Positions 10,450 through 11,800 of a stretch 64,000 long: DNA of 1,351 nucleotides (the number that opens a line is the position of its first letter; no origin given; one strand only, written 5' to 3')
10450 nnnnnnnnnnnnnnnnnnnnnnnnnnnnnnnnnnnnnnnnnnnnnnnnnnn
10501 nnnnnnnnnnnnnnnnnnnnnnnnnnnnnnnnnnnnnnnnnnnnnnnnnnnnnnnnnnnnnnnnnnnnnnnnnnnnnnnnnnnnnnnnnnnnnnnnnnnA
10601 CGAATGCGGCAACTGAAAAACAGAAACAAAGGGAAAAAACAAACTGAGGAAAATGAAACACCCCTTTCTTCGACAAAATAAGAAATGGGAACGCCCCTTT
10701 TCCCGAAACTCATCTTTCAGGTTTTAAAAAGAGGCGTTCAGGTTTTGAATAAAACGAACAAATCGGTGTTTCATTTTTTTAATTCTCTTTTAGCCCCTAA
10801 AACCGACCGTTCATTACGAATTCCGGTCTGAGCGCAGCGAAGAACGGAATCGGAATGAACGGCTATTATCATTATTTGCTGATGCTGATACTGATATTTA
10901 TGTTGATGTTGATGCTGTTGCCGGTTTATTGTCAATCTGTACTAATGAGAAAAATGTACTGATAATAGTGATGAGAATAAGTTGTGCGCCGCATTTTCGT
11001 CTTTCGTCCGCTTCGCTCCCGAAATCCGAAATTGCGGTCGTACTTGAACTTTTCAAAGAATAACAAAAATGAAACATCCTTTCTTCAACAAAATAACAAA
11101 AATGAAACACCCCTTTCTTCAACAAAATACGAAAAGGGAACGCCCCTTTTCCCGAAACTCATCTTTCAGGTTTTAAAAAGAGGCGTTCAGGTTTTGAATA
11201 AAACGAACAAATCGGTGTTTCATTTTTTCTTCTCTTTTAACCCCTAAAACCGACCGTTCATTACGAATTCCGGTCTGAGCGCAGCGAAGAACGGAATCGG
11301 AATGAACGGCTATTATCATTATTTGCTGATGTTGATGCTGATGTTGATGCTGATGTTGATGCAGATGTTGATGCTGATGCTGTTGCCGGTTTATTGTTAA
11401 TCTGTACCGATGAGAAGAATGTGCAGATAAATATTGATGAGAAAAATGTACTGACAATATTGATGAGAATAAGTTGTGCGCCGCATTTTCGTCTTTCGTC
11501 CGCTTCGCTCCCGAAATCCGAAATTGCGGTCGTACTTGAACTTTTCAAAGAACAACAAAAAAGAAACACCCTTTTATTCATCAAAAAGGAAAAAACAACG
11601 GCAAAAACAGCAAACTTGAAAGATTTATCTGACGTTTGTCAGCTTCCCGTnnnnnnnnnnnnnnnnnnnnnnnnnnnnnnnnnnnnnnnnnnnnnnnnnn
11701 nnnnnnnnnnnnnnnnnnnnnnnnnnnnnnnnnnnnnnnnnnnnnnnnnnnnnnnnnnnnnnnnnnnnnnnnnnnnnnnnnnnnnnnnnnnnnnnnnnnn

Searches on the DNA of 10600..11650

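Call 78: search_rna_families(source=window, start=10600, end=11650, threshold=evalue, max_evalue=0.1)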
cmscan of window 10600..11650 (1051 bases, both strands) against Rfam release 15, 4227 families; matches with E-value up to 0.1: 2.
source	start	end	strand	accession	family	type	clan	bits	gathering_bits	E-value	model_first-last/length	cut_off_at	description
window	11007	11288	-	RF04128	MIR8562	Gene; miRNA;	-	28.3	211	0.0063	1-242/242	no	MIR8562 microRNA precursor family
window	11085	11188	-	RF02825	LPR17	Gene; sRNA;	-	18.1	98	0.07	1-257/257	no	Legionella RNA 17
